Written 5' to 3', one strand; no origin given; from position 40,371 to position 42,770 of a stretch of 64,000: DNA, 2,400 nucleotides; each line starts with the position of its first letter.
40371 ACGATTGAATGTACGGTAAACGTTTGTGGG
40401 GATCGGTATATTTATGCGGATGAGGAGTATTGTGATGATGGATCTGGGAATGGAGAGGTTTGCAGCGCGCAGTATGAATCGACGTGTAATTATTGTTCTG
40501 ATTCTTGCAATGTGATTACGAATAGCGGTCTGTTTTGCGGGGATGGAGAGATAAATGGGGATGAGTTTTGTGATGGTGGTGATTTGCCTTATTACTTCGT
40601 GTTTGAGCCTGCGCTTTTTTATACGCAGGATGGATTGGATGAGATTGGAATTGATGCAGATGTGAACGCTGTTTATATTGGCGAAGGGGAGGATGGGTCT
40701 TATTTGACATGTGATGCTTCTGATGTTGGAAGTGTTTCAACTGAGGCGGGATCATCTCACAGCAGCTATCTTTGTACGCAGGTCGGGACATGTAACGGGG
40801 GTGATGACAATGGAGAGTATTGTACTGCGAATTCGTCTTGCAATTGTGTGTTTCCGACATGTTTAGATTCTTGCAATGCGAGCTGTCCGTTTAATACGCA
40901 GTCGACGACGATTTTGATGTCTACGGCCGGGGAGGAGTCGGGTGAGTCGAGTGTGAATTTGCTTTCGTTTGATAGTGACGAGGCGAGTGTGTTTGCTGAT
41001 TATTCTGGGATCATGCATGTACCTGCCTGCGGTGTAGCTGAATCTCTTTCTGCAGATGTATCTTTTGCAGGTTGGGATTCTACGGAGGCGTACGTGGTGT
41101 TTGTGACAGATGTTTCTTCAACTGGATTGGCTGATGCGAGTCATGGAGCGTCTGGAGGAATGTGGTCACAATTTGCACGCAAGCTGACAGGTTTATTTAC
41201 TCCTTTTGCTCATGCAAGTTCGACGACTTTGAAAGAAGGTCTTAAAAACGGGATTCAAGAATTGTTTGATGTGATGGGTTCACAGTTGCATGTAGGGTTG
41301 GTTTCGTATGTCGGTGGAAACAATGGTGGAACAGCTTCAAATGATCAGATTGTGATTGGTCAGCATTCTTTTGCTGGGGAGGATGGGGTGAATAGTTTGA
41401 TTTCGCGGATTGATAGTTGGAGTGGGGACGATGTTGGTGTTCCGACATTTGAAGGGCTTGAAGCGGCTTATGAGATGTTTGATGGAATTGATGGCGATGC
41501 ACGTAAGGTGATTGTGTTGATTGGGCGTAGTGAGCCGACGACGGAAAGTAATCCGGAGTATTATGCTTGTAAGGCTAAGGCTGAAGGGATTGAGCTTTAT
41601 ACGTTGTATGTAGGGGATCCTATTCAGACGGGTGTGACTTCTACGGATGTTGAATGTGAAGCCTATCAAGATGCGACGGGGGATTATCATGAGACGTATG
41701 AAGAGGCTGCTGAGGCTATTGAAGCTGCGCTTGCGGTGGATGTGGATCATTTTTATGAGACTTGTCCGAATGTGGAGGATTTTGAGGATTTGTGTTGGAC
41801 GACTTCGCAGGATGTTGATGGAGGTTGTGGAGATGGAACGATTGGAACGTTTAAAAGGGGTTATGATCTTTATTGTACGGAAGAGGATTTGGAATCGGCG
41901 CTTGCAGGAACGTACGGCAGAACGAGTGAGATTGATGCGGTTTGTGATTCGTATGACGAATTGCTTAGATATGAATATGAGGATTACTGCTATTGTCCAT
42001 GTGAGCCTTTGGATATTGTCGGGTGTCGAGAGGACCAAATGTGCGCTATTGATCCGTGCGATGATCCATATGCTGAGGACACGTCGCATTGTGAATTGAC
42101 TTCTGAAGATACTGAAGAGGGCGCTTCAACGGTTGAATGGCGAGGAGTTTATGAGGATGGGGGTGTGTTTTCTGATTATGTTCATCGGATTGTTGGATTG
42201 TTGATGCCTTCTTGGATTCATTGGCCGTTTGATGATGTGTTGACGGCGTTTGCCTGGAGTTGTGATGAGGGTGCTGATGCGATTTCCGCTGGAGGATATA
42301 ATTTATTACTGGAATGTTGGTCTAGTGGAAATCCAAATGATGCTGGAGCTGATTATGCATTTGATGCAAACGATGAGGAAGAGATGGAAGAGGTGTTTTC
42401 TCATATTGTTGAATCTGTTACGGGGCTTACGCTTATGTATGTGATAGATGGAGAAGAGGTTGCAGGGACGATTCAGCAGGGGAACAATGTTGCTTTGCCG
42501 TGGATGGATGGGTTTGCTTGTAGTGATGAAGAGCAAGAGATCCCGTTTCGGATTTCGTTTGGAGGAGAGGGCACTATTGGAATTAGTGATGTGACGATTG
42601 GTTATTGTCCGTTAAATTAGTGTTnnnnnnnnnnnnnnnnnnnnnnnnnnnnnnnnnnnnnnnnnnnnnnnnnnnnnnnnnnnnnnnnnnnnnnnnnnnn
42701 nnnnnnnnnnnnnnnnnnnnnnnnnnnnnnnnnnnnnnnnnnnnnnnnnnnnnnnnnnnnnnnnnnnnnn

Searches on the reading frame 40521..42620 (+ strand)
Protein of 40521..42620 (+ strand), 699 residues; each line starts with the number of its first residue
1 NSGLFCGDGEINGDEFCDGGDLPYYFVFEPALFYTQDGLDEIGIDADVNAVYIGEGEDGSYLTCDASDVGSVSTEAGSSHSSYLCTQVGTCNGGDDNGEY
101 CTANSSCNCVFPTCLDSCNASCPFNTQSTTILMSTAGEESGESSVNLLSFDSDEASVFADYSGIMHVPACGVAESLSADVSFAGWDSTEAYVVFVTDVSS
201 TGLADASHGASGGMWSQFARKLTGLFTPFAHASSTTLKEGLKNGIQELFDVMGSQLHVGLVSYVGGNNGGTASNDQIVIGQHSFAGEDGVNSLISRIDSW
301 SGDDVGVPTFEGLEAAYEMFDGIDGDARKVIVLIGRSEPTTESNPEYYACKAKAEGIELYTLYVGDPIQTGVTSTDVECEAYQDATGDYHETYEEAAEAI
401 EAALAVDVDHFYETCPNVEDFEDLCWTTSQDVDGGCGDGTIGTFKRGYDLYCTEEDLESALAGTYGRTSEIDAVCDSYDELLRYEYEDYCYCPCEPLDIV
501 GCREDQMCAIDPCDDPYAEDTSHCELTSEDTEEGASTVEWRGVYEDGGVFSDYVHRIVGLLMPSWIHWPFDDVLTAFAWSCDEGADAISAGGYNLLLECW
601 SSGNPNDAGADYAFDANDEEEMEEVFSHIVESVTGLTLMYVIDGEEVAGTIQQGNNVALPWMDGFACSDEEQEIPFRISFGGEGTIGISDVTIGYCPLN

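Call 58: search_protein_families(library=pfam, proteins=[window:40521-42620:+], max_evalue=0.01)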
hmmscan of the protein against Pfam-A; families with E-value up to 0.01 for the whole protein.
window:40521-42620:+ (699 aa): 0 families
